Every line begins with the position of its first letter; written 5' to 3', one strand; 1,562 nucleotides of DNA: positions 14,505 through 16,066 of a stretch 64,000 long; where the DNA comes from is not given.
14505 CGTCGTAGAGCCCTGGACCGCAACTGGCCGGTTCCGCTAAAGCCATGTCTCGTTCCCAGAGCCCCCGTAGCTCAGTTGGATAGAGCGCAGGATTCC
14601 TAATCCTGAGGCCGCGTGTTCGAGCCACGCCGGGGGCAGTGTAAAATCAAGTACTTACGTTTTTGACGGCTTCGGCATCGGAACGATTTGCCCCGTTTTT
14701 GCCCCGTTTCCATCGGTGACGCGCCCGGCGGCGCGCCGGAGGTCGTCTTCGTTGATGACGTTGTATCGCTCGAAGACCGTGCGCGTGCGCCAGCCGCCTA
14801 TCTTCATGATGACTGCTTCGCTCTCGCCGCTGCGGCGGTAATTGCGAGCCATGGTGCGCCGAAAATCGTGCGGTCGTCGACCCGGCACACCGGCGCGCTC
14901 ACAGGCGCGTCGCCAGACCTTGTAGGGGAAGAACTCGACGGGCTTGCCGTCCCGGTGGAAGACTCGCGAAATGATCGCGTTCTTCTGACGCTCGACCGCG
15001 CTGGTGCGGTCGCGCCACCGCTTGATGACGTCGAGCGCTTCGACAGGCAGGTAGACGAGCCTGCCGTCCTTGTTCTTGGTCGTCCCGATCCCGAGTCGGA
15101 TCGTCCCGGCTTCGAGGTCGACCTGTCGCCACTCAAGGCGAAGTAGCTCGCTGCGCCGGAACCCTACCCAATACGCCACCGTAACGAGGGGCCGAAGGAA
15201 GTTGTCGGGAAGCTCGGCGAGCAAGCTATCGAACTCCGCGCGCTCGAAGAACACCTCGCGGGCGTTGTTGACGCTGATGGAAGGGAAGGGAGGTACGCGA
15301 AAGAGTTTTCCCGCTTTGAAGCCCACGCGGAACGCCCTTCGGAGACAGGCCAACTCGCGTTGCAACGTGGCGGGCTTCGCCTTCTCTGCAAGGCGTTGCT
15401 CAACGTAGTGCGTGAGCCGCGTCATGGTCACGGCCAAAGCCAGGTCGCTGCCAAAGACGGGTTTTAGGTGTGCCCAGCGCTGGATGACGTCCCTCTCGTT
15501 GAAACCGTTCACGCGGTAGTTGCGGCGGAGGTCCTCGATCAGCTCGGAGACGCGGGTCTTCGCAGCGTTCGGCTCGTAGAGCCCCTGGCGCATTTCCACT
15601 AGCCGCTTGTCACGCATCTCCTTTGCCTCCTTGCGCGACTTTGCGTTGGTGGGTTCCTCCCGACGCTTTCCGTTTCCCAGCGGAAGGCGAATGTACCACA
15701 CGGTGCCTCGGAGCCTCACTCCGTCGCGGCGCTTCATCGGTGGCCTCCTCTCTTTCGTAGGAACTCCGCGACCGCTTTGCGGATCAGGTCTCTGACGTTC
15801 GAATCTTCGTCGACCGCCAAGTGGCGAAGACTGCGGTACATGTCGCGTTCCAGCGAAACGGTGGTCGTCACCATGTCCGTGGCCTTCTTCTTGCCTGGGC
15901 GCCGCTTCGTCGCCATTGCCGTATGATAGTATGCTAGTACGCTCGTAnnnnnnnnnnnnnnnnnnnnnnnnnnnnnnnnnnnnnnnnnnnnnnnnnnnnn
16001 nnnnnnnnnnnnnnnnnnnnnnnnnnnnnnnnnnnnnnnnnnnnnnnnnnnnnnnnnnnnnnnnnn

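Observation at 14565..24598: Roughly 10 kb genomic island integrated into the 3' end of tRNA-Arg(CCT), bounded by a 43-nt imperfect direct repeat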

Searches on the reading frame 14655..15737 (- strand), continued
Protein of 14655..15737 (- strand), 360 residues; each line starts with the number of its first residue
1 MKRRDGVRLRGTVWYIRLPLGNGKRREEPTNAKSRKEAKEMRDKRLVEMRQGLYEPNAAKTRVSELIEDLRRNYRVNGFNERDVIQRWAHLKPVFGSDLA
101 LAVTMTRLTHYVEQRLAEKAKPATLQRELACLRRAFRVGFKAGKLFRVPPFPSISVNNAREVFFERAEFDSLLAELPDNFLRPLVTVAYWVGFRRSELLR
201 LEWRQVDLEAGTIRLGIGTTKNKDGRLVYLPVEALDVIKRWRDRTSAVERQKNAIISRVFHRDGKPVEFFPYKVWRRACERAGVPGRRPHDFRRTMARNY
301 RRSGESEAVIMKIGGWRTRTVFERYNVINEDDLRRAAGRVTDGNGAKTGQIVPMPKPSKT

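Call 69: find_encoding_contigs(protein=P0020, flank=10000, max_places=2)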
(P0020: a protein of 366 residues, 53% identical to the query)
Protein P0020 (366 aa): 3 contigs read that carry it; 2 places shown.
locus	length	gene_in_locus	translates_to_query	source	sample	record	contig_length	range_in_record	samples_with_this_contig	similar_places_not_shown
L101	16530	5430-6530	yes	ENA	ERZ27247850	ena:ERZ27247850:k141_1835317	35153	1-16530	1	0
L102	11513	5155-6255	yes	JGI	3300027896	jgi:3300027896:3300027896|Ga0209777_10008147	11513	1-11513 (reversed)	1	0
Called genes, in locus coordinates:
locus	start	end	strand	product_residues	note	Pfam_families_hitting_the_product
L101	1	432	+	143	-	?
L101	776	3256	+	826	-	PF13362:Toprim_3 (weak), PF13662:Toprim_4 (weak), PF13148:DUF3987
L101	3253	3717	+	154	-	-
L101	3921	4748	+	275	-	-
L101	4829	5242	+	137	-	-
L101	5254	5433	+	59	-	-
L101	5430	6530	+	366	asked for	PF00589:Phage_integrase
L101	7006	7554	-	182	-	-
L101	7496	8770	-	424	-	PF07044:DUF1329, PF17131:TP_0789-like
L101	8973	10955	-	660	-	PF06980:DUF1302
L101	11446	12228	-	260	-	PF14371:DUF4412 (weak)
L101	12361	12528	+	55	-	-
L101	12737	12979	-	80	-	-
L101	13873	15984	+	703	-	PF00672:HAMP, PF00512:HisKA, PF02518:HATPase_c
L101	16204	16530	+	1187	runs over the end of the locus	PF01855:POR_N, PF17147:PFOR_II, PF01558:POR, PF10371:EKR, PF00037:Fer4 (weak), PF12837:Fer4_6 (weak), PF12838:Fer4_7, PF02775:TPP_enzyme_C, +8 more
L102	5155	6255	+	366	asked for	PF00589:Phage_integrase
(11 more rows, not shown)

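Call 70: find_encoding_contigs(protein=P0041, flank=10000, max_places=2)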
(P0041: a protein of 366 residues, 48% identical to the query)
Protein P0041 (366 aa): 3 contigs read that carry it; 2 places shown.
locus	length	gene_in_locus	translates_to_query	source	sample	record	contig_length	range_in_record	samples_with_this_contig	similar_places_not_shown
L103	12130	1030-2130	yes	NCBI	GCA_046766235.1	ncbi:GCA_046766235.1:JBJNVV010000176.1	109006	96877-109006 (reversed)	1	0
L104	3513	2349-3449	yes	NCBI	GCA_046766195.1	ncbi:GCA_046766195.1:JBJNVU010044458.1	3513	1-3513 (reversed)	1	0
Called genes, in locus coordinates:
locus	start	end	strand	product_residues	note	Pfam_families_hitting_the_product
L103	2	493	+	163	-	?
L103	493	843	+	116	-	-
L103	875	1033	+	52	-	PF22180:RH3_dom (weak), PF20605:Antitox_RHH (weak)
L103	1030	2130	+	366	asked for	PF00589:Phage_integrase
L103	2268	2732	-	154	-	PF01243:PNPOx_N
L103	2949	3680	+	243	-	PF05019:Coq4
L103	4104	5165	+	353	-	PF00180:Iso_dh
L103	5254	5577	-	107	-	-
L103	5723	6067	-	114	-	PF04075:F420H2_quin_red, PF10012:DUF2255 (weak)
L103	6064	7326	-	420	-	PF00202:Aminotran_3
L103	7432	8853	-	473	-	-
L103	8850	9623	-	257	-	-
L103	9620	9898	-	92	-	PF01722:BolA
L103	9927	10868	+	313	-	PF01694:Rhomboid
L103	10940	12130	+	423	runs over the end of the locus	PF07044:DUF1329, PF17131:TP_0789-like (weak)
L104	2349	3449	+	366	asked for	PF00589:Phage_integrase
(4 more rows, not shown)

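Call 90: find_encoding_contigs(protein=P0002, flank=10000, max_places=2)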
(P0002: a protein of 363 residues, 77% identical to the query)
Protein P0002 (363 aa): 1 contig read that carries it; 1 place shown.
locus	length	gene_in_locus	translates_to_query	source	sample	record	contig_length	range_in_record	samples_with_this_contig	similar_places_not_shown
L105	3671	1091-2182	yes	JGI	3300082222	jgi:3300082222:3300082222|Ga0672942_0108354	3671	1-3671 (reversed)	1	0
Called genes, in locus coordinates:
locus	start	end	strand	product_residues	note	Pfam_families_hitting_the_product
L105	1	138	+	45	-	?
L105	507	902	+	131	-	-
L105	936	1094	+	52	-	PF01402:RHH_1 (weak)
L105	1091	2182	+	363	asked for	PF00589:Phage_integrase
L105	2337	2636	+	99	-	-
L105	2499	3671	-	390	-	?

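Call 94: search_protein_families(library=pfam, max_evalue=0.001, proteins=[L105:2499-3671:-, L017:11288-11599:-, L017:11596-11781:-, L105:507-902:+, L105:2337-2636:+])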
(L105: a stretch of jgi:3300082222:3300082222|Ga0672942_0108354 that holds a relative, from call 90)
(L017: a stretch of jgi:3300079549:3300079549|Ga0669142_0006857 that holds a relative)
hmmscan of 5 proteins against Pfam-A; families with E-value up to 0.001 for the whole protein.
L105:2499-3671:- (390 aa): 0 families

L017:11288-11599:- (103 aa): 1 family
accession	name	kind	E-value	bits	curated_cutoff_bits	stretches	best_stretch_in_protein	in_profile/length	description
PF00589.27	Phage_integrase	-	8.1e-12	45.7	27.1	1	27-77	118-167/172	Phage integrase family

L017:11596-11781:- (61 aa): 0 families

L105:507-902:+ (131 aa): 0 families

L105:2337-2636:+ (99 aa): 0 families

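Call 95: find_encoding_contigs(protein=P0003, flank=10000, max_places=2)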
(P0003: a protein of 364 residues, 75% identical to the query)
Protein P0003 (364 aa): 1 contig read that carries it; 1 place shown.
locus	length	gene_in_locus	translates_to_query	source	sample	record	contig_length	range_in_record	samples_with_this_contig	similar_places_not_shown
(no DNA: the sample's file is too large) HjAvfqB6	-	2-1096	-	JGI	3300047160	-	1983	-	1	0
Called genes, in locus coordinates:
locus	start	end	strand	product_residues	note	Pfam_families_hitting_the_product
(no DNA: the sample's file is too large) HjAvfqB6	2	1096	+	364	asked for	PF00589:Phage_integrase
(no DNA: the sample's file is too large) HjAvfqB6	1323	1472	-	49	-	-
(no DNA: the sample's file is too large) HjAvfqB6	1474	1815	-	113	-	-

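Call 96: find_encoding_contigs(protein=P0009, flank=10000, max_places=2)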
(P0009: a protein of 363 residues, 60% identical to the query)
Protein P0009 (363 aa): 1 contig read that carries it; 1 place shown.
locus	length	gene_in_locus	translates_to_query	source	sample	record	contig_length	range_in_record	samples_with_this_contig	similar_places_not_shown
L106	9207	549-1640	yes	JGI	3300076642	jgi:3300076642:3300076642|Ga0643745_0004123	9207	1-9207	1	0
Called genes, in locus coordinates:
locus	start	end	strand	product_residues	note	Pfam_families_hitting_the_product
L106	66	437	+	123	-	-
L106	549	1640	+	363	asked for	PF00589:Phage_integrase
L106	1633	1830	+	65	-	-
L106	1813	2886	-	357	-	PF00589:Phage_integrase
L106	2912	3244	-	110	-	-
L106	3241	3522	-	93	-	-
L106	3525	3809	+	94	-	-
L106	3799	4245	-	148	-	PF18563:TubC_N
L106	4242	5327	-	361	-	PF19263:DUF5906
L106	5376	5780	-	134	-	-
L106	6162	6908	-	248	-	-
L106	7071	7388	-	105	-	-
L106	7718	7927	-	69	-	PF13560:HTH_31 (faint), PF01381:HTH_3 (weak)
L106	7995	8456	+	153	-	-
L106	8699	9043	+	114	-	-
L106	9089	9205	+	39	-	?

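Call 99: search_protein_families(library=pfam, max_evalue=5, proteins=[L017:10001-10225:+, L018:10001-10225:+, L101:5430-5654:+, L103:1030-1254:+, L106:549-773:+, L105:1091-1315:+])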
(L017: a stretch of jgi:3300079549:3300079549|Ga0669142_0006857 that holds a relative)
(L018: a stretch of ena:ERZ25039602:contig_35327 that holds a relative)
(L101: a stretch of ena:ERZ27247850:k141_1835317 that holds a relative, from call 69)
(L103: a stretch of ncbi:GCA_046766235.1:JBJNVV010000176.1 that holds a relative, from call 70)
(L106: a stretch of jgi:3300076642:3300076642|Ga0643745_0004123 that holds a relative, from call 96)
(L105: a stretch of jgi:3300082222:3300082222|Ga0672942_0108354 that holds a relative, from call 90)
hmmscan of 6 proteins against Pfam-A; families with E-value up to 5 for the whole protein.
L017:10001-10225:+ (75 aa): 1 family
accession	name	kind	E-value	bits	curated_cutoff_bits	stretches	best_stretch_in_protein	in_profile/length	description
PF20271.3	CATASP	-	0.038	14.3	29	1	39-74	51-85/86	CATRA-Associated Small Protein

L018:10001-10225:+ (75 aa): 2 families
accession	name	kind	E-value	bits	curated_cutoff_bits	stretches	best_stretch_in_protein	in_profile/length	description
PF09831.14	DUF2058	-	0.09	13.4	25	1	24-73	35-84/174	Uncharacterized protein conserved in bacteria (DUF2058)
PF19923.4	DUF6386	-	0.24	11.5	25.9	1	5-62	65-121/145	Family of unknown function (DUF6386)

L101:5430-5654:+ (75 aa): 0 families

L103:1030-1254:+ (75 aa): 1 family
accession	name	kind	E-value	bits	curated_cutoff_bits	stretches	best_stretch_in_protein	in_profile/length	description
PF08044.16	DUF1707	-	0.044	14.3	27.6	1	43-72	11-40/53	DUF1707 SHOCT-like domain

L106:549-773:+ (75 aa): 0 families

L105:1091-1315:+ (75 aa): 0 families

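Call 102: find_related_loci(query=A3, collection=viral_contigs, flank=10000)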
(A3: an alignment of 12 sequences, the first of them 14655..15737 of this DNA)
Query A3 (360 aa) in viral_contigs; peptide patterns used: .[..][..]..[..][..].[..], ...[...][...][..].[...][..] (x = any residue, [..] = any of these).
89 stretches matched a pattern; 35 encode a relative of the query (tblastn E <= 1e-3); 35 distinct loci.
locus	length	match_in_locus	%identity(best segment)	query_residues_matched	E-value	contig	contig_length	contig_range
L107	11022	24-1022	42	1-333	2e-66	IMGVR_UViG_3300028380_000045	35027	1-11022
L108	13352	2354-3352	40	1-333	9e-64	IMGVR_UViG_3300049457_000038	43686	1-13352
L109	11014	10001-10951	42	22-340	2e-63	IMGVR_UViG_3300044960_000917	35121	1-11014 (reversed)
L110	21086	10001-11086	35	3-360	7e-58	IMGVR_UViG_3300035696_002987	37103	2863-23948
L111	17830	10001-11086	35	3-360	7e-58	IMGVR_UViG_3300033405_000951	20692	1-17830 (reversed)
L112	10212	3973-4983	38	7-337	1e-57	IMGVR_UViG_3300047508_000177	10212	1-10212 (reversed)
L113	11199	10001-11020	37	12-356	6e-56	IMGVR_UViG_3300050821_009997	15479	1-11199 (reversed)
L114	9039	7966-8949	34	10-340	9e-55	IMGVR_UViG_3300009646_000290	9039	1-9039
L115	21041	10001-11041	38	22-356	3e-54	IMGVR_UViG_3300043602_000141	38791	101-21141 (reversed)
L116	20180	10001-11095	35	3-356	3e-52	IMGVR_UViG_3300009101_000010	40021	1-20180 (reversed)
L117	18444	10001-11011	38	22-348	7e-52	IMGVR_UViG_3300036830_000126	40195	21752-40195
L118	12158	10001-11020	34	10-351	8e-52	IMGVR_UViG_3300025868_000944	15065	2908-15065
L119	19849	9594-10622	35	24-354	2e-48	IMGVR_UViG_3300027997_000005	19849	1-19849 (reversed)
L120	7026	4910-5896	37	10-339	2e-48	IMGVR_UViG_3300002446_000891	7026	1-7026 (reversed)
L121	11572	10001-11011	35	11-342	4e-48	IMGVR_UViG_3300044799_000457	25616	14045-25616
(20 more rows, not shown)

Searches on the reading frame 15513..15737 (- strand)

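Call 99: search_protein_families(library=pfam, max_evalue=5, proteins=[window:15513-15737:-])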
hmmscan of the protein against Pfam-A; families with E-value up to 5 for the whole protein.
window:15513-15737:- (75 aa): 1 family
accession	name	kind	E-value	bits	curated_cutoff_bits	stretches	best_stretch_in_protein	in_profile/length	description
PF09831.14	DUF2058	-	0.015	15.9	25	1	24-72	36-84/174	Uncharacterized protein conserved in bacteria (DUF2058)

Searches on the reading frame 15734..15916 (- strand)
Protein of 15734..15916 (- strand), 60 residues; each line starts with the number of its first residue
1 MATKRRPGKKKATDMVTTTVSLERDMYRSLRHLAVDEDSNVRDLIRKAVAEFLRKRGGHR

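Call 8: search_protein_families(library=pfam, max_evalue=0.01, proteins=[window:15734-15916:-])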
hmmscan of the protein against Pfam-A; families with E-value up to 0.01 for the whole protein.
window:15734-15916:- (60 aa): 3 families
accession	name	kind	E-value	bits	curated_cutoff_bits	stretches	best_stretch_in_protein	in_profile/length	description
PF01402.27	RHH_1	-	1e-05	25.7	20.5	1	18-54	2-38/39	Ribbon-helix-helix protein, copG family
PF20605.4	Antitox_RHH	-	0.00015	22.3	27.2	1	25-60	14-49/50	Antitoxin-like ribbon-helix-helix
PF13467.12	RHH_4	-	0.00034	21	25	1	16-51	11-47/67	Ribbon-helix-helix domain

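Call 21: search_protein_families(library=padloc, max_evalue=0.01, proteins=[window:15734-15916:-])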
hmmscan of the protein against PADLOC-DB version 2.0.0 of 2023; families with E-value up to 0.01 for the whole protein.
window:15734-15916:- (60 aa): 0 families

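Call 22: search_protein_families(library=phrogs, max_evalue=0.01, proteins=[window:15734-15916:-])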
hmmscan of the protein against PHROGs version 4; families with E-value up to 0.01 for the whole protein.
window:15734-15916:- (60 aa): 4 families
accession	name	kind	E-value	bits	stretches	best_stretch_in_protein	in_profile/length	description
phrog_2639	-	transcription regulation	3.8e-05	24.8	1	11-54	33-76/91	Arc-like repressor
phrog_9615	-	unknown function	0.00019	21.7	1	10-57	136-183/349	-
phrog_582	-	transcription regulation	0.00032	21.9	1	9-57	51-99/105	Arc-like repressor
phrog_876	-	transcription regulation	0.0028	18.2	1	8-56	59-108/239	transcriptional repressor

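Call 23: search_protein_families(library=ncbifam, max_evalue=0.01, proteins=[window:15734-15916:-])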
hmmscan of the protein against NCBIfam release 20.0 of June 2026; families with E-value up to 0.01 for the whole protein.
window:15734-15916:- (60 aa): 0 families
